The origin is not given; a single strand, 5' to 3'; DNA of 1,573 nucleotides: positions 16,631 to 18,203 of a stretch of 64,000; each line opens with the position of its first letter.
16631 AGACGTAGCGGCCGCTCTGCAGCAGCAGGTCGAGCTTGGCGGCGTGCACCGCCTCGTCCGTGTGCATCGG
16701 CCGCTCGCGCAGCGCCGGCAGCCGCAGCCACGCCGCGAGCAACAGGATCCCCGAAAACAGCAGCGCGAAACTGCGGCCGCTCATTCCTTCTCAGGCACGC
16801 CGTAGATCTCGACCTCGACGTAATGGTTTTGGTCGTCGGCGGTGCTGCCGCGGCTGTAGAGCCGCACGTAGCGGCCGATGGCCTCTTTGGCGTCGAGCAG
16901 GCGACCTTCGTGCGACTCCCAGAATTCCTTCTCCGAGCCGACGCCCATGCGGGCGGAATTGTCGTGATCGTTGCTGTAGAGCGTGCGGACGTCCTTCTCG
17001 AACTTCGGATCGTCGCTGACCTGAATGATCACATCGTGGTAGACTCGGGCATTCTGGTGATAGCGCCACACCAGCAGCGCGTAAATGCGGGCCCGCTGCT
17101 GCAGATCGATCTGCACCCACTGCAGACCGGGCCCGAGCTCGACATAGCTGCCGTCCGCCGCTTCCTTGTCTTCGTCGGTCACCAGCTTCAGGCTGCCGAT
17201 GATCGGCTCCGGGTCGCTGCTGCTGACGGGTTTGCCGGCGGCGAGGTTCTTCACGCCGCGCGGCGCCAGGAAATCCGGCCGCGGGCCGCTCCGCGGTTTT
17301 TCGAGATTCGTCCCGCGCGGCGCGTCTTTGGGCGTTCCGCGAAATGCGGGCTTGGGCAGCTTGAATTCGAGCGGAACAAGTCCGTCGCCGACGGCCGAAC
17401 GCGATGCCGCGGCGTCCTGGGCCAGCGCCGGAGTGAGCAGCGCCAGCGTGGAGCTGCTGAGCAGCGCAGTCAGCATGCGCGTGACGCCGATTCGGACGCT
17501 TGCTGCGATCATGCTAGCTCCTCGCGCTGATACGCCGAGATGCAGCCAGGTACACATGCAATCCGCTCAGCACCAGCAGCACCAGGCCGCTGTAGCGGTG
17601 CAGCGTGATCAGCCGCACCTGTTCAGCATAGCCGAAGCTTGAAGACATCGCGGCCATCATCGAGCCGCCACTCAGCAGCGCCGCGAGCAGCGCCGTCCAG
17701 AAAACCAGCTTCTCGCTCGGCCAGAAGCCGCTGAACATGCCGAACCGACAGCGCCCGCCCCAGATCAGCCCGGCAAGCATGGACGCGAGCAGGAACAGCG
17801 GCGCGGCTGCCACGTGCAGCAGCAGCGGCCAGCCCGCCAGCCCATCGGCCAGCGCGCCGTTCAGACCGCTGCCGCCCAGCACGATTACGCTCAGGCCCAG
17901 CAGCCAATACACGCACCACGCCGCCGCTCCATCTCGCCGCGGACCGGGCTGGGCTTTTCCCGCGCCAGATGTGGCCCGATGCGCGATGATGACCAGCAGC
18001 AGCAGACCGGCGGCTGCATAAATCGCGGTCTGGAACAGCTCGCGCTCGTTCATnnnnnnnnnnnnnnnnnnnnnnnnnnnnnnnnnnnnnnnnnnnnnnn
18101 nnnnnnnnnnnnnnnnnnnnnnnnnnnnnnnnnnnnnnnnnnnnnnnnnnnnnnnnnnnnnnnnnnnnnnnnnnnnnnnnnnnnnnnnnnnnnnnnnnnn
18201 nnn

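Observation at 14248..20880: Translationally coupled six-gene operon joining a heptahaem cytochrome, a His-rich 4-TM subunit, a discoidin lectin, an Agl23/TIGR03663-like membrane protein and ApbE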

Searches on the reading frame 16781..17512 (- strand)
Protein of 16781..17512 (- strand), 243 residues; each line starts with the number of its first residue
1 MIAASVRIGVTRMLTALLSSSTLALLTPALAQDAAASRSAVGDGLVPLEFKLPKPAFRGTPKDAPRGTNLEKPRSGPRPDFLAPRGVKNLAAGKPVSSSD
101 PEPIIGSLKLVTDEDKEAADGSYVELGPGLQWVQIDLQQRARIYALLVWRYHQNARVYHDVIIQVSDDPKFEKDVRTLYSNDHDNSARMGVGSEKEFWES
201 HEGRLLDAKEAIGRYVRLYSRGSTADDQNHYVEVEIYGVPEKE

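Call 4: search_protein_families(library=pfam, proteins=[window:16781-17512:-], max_evalue=0.1)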
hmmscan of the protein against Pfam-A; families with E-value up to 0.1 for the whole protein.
window:16781-17512:- (243 aa): 2 families
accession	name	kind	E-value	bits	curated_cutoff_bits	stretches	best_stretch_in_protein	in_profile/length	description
PF22633.2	F5_F8_type_C_2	-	0.00038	21.4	27.8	1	131-183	20-73/91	NedA-like, galactose-binding domain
PF00754.31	F5_F8_type_C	-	0.00055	20.5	28.2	1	129-223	34-116/127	F5/8 type C domain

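Call 5: search_protein_families(library=ncbifam, proteins=[window:16781-17512:-], max_evalue=0.1)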
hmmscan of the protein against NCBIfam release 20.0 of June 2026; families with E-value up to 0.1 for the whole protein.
window:16781-17512:- (243 aa): 0 families

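Call 46: find_homologous_proteins(query=window:16781-17512:-, max_evalue=0.00001)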
Query window:16781-17512:- (243 aa): 7032 proteins with E <= 0.00001 among 8000 candidates; the best 120 are listed.
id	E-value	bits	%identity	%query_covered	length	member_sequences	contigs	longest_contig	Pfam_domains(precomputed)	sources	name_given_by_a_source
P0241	4.6e-157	538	100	100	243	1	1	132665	-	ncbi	-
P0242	6.6e-126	436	-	-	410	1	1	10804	PF00754.32,PF22633.4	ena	-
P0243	1.9e-114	399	54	89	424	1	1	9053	PF00754.32,PF22633.4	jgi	jgi:hypothetical protein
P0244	1.1e-111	390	73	93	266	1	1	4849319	-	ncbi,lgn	ncbi:MAG: hypothetical protein U1D55_05825 [Phycisphaerae bacterium]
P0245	8.7e-101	354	-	-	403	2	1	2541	PF00754.32,PF22633.4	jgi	-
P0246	3.7e-99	349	55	80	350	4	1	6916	PF00754.32,PF22633.4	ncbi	ncbi:MAG: hypothetical protein ACYSYL_19250, partial [Planctomycetota bacterium]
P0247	4.3e-99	349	-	-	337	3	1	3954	PF00754.32,PF22633.4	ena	-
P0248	2.9e-97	343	64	98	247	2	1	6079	-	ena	-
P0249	1.0e-96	341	62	100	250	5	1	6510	-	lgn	-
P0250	1.3e-95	337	68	87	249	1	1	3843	PF00754.32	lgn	-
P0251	1.3e-95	337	61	98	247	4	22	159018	PF22633.4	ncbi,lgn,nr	ncbi:MAG: hypothetical protein KA383_15425 [Phycisphaerae bacterium]|nr:hypothetical protein [Phycis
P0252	1.7e-95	337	67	88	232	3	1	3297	PF22633.4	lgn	-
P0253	5.0e-95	335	72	81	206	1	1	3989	PF22633.4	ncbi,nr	ncbi:MAG TPA: hypothetical protein PLQ87_03915 [Phycisphaerae bacterium]|nr:hypothetical protein [Ph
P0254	5.3e-95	335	63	97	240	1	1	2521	PF22633.4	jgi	jgi:hypothetical protein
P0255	6.6e-95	335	62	97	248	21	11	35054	-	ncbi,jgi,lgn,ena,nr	ncbi:MAG TPA: hypothetical protein PLU99_03445 [Phycisphaerae bacterium]|jgi:hypothetical protein|nr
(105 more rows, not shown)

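Call 49: search_solved_structures(query=A2, max_evalue=1, show_alignments=1)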
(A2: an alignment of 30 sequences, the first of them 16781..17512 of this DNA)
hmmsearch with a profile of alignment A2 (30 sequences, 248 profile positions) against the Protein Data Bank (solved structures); distinct sequences matched with E-value up to 1: 0.

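Call 54: predict_structure(alignment_id=A2)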
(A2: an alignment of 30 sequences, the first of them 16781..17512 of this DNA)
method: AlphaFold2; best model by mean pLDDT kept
length: 243 residues; sequences in the alignment: 30
mean_pLDDT: 72.5   pTM: 0.71
mean pLDDT of the five models: 72.5, 71.7, 71.6, 71.3, 70.9
residues with pLDDT >= 90: 77; 70-90: 62; 50-70: 42; < 50: 62
segments of 3 or more residues with pLDDT < 50: 1-5, 7-24, 28-41, 55-76
pLDDT, mean of each block of 10 residues (from residue 1): 44 45 47 41 76 45 41 50 92 95 88 78 83 97 89 58 95 95 84 69 80 96 64 88 77
secondary structure, 60 per line:
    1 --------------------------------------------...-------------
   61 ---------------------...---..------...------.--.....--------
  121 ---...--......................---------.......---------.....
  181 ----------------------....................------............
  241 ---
elements in order: E45-47 E82-84 E96-98 H108-112 E124-126 E129-150 E160-166 E176-180 E203-222 E229-240

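Call 56: fold_search(model_id=the predicted structure, library=pdb)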
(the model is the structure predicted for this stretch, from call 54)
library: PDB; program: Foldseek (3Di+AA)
matches with E <= 10: 1636; with E <= 0.001: 309
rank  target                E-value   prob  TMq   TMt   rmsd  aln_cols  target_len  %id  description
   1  4zy9_A                1.1e-08  1.00  0.42  0.74   4.8       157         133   18  X-ray crystal structure of selenomethionine-labelled V110M mutant of chitosan-binding module 1 derived from chitosanas (released 2016-04-13)
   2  4zxe_C                1.9e-08  1.00  0.45  0.76   3.3       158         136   18  X-ray crystal structure of chitosan-binding module 1 derived from chitosanase/glucanase from Paenibacillus sp. IK-5. (released 2016-04-13)
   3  4zxe_A                2.9e-08  1.00  0.45  0.78   3.3       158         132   18  X-ray crystal structure of chitosan-binding module 1 derived from chitosanase/glucanase from Paenibacillus sp. IK-5. (released 2016-04-13)
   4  2j22                  3.9e-08  1.00  0.43  0.71   4.1       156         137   21  Structure of a Streptococcus pneumoniae fucose binding module, SpX-3 (released 2006-09-06)
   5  1k12                  5.8e-08  1.00  0.48  0.72   4.5       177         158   16  Fucose Binding lectin (released 2002-07-31)
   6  8tar_L                2.0e-07  1.00  0.44  0.56   4.2       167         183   12  APC/C-CDH1-UBE2C-Ubiquitin-CyclinB-NTD (released 2023-09-27)
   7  7q1w_A                2.1e-07  1.00  0.46  0.15   5.9       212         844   16  Ruminococcus gnavus ATC29149 endo-beta-1,4-galactosidase (RgGH98) E411A in complex with blood group A (BgA II) tetrasa (released 2022-03-16)
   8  3cqo_A                2.4e-07  1.00  0.50  0.42   3.1       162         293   15  Crystal structure of a f-lectin (fucolectin) from morone saxatilis (striped bass) serum (released 2009-04-28)
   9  9gaw_L                2.6e-07  1.00  0.44  0.58   4.0       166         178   12  High-resolution structure of the Anaphase-promoting complex/cyclosome (APC/C) bound to co-activator Cdh1 (released 2024-08-14)
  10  4a42_A                2.8e-07  1.00  0.39  0.69   4.0       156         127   15  CpGH89CBM32-6 produced by Clostridium perfringens (released 2012-04-04)
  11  3lei                  2.9e-07  1.00  0.41  0.65   4.2       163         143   14  Lectin Domain of Lectinolysin complexed with Fucose (released 2010-12-29)
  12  4zz5_A                3.3e-07  1.00  0.43  0.74   4.1       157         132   20  X-ray crystal structure of chitosan-binding module 2 derived from chitosanase/glucanase from Paenibacillus sp. IK-5 (released 2016-04-13)
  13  2j1t_A                3.3e-07  1.00  0.44  0.74   4.0       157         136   18  Structure of a Streptococcus pneumoniae fucose binding module in complex with the Lewis Y antigen (released 2006-09-06)
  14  7pmo_G                3.5e-07  1.00  0.45  0.15   6.0       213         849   16  Ruminococcus gnavus ATC29149 endo-beta-1,4-galactosidase (RgGH98) (released 2022-02-02)
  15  7pmo_D                3.7e-07  1.00  0.43  0.14   6.8       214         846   15  Ruminococcus gnavus ATC29149 endo-beta-1,4-galactosidase (RgGH98) (released 2022-02-02)
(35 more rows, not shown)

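Call 89: search_protein_families(library=pfam, proteins=[P0242, P0243, P0246], max_evalue=0.01)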
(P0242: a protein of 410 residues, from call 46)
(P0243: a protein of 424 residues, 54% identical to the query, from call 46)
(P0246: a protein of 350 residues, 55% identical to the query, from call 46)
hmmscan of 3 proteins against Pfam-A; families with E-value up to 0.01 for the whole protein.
P0242 (410 aa): 3 families
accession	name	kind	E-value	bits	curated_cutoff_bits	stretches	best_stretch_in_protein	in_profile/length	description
PF22633.2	F5_F8_type_C_2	-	7.5e-17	62.2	27.8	2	94-168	2-72/91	NedA-like, galactose-binding domain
PF00754.31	F5_F8_type_C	-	1.4e-12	48.3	28.2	2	90-205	13-114/127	F5/8 type C domain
PF21267.3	UBAP-1_UBA2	-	0.00054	20.2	27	0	155-170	18-33/39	Ubiquitin-associated protein 1, UBA2 domain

P0243 (424 aa): 2 families
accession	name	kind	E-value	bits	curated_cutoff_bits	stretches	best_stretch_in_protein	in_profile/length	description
PF22633.2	F5_F8_type_C_2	-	6.4e-10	40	27.8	2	293-369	2-73/91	NedA-like, galactose-binding domain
PF00754.31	F5_F8_type_C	-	7.8e-06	26.5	28.2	0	108-205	34-118/127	F5/8 type C domain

P0246 (350 aa): 3 families
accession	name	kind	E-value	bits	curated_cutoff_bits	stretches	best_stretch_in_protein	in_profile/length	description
PF22633.2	F5_F8_type_C_2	-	2.5e-10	41.3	27.8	2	220-285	3-64/91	NedA-like, galactose-binding domain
PF00754.31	F5_F8_type_C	-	9e-10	39.2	28.2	2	16-112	17-126/127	F5/8 type C domain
PF16391.11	DUF5000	-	0.0007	20.3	25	0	33-60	19-45/141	Domain of unknown function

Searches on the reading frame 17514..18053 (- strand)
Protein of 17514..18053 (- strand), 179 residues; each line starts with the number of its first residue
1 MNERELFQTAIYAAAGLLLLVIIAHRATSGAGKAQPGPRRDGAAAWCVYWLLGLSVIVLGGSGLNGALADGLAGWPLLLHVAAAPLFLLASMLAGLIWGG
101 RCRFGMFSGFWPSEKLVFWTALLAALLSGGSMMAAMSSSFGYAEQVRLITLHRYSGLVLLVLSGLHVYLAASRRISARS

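Call 4: search_protein_families(library=pfam, proteins=[window:17514-18053:-], max_evalue=0.1)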
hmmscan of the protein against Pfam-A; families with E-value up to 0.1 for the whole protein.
window:17514-18053:- (179 aa): 2 families
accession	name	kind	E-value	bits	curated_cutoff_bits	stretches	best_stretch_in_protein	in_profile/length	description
PF01292.26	Ni_hydr_CYTB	-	0.0011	19.2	30.1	1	50-171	11-163/179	Prokaryotic cytochrome b561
PF14358.11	DUF4405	-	0.058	14.4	26.7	1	121-169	9-64/66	Domain of unknown function (DUF4405)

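Call 5: search_protein_families(library=ncbifam, proteins=[window:17514-18053:-], max_evalue=0.1)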
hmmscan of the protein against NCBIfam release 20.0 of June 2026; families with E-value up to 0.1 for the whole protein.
window:17514-18053:- (179 aa): 1 family
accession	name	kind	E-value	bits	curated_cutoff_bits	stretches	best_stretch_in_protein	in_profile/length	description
TIGR01583.1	formate-DH-gamm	equivalog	0.01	15.8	115.85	1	114-171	108-170/204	formate dehydrogenase subunit gamma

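Call 92: search_protein_families(library=pfam, alignment_id=A3, max_evalue=0.01)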
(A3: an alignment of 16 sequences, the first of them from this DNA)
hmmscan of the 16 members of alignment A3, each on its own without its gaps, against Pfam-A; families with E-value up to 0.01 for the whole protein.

A. member 1, seq(179 aa): 1 family
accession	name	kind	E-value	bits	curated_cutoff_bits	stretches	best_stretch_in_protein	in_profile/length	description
PF01292.26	Ni_hydr_CYTB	-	0.0011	19.2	30.1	1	50-171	11-163/179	Prokaryotic cytochrome b561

B. families by the number of members that match (of 16 scanned): 8 families
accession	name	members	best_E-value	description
PF01292.26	Ni_hydr_CYTB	12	1.3e-18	Prokaryotic cytochrome b561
PF01794.25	Ferric_reduct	1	0.00029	Ferric reductase like transmembrane component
PF04235.18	DUF418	1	0.0014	Protein of unknown function (DUF418)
PF07457.16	DUF1516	1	0.0031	Protein of unknown function (DUF1516)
PF14358.11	DUF4405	1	0.0037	Domain of unknown function (DUF4405)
PF09163.16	Form-deh_trans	1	0.0045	Formate dehydrogenase N, transmembrane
PF06197.19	DUF998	1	0.0053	Protein of unknown function (DUF998)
PF19728.4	DUF6220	1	0.0092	Family of unknown function (DUF6220)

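Call 93: search_solved_structures(query=A3, max_evalue=1)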
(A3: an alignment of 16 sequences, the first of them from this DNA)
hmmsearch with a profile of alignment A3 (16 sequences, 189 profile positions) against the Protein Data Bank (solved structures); distinct sequences matched with E-value up to 1: 2.
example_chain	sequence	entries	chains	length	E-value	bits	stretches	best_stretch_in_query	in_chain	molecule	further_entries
1kqf_C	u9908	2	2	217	4.3e-07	32.7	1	36-182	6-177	FORMATE DEHYDROGENASE, NITRATE-INDUCIBLE, CYTOCHROME B556(FDN) SUBUNIT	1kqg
24vi_A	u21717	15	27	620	0.72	12.4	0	43-109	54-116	Potassium voltage-gated channel subfamily KQT member 3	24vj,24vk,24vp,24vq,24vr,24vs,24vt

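Call 94: search_solved_structures(query=A3, max_evalue=0.001, show_alignments=1)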
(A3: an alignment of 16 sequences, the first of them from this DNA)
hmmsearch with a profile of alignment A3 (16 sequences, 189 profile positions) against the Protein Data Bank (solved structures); distinct sequences matched with E-value up to 0.001: 1.
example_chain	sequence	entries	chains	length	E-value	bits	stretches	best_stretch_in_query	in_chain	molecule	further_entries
1kqf_C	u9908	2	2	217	4.3e-07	32.7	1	36-182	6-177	FORMATE DEHYDROGENASE, NITRATE-INDUCIBLE, CYTOCHROME B556(FDN) SUBUNIT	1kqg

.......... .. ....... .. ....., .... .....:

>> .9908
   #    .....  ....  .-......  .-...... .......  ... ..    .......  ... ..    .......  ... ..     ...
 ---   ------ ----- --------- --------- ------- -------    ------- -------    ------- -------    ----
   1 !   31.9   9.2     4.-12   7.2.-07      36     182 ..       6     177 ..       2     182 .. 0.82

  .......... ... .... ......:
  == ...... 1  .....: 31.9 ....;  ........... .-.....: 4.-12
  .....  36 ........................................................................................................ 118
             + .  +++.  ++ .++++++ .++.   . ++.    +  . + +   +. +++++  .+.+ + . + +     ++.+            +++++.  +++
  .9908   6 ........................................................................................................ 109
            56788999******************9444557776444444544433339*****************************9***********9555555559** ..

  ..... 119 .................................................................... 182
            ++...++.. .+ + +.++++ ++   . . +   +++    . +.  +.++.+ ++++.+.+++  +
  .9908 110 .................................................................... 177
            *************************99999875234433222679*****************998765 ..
